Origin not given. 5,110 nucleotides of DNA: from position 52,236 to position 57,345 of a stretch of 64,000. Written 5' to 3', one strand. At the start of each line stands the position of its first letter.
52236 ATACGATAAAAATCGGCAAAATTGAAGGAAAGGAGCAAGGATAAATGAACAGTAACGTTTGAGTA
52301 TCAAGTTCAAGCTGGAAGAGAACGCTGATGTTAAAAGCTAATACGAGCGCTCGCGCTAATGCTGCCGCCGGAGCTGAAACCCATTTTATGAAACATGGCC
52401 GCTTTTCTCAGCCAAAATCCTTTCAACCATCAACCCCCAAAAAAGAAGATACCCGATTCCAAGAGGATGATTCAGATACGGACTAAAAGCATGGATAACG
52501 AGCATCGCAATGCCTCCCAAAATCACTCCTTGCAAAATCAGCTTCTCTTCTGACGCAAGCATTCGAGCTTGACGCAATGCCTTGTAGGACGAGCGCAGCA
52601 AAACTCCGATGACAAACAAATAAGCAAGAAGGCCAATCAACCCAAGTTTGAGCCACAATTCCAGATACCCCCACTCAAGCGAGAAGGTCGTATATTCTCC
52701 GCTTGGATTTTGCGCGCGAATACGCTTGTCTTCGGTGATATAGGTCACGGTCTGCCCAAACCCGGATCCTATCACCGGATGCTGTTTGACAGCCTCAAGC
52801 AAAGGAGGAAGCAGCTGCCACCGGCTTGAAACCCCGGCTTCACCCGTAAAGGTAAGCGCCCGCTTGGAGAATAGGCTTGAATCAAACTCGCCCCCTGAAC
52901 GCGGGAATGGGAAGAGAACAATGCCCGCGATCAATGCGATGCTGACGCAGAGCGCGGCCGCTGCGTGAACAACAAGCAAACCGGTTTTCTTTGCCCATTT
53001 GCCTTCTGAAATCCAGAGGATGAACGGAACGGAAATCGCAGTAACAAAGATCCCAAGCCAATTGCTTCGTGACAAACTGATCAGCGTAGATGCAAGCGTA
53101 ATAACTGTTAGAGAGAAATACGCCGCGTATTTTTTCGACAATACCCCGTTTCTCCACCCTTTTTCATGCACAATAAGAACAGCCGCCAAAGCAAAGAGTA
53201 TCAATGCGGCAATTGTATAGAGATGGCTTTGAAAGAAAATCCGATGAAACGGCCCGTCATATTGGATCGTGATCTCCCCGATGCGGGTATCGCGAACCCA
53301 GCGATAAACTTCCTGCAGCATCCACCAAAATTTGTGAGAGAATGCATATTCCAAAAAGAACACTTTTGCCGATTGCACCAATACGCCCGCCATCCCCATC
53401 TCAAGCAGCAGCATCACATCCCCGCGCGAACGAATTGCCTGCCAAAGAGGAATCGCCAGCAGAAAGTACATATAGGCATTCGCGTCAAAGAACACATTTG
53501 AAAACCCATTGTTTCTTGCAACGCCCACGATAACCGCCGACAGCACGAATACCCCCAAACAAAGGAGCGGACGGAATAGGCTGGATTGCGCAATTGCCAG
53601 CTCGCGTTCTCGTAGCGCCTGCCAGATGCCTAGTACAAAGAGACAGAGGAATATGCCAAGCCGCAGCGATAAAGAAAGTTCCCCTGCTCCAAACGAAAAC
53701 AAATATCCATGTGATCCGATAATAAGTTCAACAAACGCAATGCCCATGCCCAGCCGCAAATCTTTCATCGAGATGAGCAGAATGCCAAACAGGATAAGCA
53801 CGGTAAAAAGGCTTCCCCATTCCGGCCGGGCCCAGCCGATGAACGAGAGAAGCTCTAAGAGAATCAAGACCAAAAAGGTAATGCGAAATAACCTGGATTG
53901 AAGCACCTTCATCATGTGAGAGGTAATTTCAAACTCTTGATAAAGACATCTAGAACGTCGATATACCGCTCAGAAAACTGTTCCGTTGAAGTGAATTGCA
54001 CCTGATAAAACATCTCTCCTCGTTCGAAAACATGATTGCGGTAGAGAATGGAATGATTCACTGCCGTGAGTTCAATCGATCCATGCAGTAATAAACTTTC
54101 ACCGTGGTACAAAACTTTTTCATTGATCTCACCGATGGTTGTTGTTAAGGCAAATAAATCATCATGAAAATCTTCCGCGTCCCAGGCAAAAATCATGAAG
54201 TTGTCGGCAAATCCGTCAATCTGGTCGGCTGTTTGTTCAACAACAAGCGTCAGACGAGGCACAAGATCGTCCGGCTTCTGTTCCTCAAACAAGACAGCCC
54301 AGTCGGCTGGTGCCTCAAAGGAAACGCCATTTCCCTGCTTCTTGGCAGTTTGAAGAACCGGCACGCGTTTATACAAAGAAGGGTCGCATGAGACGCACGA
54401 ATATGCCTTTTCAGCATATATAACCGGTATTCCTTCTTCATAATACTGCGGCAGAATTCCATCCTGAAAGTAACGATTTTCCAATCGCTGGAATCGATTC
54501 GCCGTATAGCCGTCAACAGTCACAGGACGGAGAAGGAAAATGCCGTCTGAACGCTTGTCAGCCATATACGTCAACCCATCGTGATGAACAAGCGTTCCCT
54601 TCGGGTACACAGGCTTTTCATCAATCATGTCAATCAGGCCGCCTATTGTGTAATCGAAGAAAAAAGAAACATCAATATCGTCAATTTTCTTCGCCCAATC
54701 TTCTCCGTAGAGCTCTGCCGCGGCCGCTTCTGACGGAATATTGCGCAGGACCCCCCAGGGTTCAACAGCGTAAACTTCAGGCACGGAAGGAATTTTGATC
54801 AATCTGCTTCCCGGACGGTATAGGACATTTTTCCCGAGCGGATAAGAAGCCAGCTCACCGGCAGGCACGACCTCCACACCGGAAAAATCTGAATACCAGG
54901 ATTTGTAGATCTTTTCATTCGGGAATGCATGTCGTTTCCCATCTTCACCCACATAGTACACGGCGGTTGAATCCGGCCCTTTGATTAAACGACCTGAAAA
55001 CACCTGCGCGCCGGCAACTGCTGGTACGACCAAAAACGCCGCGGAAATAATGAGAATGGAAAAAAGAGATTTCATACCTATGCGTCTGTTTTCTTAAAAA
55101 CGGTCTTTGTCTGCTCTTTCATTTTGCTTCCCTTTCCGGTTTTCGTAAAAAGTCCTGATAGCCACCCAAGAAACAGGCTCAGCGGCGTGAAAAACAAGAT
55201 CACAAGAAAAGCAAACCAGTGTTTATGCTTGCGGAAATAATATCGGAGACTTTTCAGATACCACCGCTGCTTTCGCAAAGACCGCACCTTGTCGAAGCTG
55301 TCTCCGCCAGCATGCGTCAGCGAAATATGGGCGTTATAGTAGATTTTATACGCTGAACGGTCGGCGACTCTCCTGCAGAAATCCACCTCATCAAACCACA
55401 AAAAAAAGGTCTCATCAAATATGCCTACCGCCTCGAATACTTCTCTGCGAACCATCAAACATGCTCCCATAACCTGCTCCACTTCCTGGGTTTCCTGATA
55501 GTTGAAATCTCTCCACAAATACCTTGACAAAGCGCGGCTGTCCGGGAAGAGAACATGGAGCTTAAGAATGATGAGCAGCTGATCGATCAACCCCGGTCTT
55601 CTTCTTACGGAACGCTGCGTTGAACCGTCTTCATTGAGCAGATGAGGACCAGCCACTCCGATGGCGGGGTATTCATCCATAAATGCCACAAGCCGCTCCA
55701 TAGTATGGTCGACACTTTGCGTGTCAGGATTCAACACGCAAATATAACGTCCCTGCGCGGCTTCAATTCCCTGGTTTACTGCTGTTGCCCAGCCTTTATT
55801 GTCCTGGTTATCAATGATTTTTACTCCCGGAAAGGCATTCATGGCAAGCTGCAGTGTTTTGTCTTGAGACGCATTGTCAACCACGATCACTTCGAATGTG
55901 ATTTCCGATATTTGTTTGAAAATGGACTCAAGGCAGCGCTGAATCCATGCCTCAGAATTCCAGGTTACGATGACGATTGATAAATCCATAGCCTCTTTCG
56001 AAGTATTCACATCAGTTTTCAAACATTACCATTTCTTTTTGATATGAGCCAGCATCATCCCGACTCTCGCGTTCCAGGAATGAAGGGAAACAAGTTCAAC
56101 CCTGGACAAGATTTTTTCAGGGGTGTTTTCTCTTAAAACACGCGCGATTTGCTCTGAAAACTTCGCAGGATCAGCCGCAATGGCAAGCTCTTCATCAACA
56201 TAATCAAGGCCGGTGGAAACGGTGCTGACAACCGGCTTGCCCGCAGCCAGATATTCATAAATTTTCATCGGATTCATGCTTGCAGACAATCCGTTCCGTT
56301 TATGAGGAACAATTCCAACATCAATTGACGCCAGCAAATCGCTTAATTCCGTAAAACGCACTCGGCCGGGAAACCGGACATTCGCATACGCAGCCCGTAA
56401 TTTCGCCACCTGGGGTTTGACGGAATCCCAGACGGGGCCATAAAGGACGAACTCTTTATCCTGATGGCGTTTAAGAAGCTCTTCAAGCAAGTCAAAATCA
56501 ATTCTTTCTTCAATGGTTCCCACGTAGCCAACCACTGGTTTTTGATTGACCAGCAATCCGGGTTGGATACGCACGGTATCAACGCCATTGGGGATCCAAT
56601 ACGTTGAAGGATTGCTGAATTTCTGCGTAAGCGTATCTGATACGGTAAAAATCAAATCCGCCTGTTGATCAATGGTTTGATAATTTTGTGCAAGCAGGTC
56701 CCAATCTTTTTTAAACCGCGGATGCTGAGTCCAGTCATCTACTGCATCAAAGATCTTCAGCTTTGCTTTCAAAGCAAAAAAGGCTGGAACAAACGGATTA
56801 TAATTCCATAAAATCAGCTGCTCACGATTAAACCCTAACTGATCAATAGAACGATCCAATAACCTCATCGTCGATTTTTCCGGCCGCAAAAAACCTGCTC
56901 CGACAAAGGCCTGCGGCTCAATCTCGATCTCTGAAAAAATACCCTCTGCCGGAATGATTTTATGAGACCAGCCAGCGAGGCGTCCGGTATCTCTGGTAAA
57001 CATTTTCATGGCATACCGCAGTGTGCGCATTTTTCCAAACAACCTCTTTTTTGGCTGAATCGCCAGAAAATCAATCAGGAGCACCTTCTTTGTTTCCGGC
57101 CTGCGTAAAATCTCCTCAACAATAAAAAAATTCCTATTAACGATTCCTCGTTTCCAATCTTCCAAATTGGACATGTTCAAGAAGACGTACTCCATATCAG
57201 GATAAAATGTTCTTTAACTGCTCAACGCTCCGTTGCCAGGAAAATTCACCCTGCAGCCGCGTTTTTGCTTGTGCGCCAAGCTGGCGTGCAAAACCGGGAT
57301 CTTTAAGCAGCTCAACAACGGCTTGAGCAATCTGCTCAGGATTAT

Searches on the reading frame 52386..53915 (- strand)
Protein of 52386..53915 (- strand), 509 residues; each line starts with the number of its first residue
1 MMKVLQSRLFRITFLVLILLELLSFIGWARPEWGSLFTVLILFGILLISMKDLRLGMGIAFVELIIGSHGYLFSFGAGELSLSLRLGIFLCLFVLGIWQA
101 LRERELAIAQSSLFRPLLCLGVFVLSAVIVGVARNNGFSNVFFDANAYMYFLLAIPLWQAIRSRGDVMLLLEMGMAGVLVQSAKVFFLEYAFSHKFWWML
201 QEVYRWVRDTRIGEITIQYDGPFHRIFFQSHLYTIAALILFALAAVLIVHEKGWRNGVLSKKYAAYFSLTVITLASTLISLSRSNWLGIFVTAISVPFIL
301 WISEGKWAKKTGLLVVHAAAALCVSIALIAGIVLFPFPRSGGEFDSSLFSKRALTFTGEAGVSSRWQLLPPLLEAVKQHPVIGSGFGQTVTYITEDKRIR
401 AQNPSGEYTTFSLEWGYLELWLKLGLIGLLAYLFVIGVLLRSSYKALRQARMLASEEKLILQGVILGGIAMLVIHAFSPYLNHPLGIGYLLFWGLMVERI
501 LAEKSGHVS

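Call 34: search_protein_families(library=pfam, proteins=[window:52386-53915:-], max_evalue=0.01)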
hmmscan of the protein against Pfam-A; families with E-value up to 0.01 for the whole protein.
window:52386-53915:- (509 aa): 1 family
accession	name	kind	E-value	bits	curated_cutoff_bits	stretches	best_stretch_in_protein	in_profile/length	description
PF04932.20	Wzy_C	-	2.4e-13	50.6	31.7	1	270-433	3-149/149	O-Antigen ligase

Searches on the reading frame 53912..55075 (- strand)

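Call 3: search_protein_families(library=pfam, proteins=[window:53912-55075:-], max_evalue=1)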
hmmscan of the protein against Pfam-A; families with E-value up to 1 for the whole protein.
window:53912-55075:- (387 aa): 1 family
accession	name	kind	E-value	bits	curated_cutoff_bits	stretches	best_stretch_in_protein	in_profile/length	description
PF02839.19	CBM_5_12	-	0.075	13.5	26.2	0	154-171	5-22/44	Carbohydrate-binding module family 5/12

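Call 4: search_protein_families(library=ncbifam, proteins=[window:53912-55075:-], max_evalue=1)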
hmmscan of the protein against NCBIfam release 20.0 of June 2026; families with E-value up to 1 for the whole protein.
window:53912-55075:- (387 aa): 0 families

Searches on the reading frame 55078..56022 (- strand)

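Call 34: search_protein_families(library=pfam, proteins=[window:55078-56022:-], max_evalue=0.01)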
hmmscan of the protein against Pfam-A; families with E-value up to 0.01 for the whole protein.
window:55078-56022:- (314 aa): 5 families
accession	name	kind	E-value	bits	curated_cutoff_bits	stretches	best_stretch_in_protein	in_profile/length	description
PF00535.33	Glycos_transf_2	-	2.5e-32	112.5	23.3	1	15-199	1-167/168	Glycosyl transferase family 2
PF13641.12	Glyco_tranf_2_3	-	1.5e-14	55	27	1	14-255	3-228/230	Glycosyltransferase like family 2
PF13712.12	Glyco_tranf_2_5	-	7.9e-06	26.2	27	1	69-223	32-174/210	Glycosyltransferase like family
PF10111.15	Glyco_tranf_2_2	-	2.2e-05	24.5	27.3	1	16-109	2-100/276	Glycosyltransferase like family 2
PF13632.12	Glyco_trans_2_3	-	6e-05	23.4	27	1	184-292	72-181/198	Glycosyl transferase family group 2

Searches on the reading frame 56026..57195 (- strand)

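Call 34: search_protein_families(library=pfam, proteins=[window:56026-57195:-], max_evalue=0.01)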
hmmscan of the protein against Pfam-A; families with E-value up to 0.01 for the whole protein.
window:56026-57195:- (389 aa): 3 families
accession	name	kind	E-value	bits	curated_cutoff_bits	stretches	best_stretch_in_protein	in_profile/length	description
PF13692.12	Glyco_trans_1_4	-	9e-15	55.6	27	1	220-355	2-141/142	Glycosyl transferases group 1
PF00534.26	Glycos_transf_1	-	1.4e-08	34.9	26.4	1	215-357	11-159/172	Glycosyl transferases group 1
PF13524.12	Glyco_trans_1_2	-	4.6e-08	33.6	25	1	236-378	5-139/144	Glycosyl transferase-like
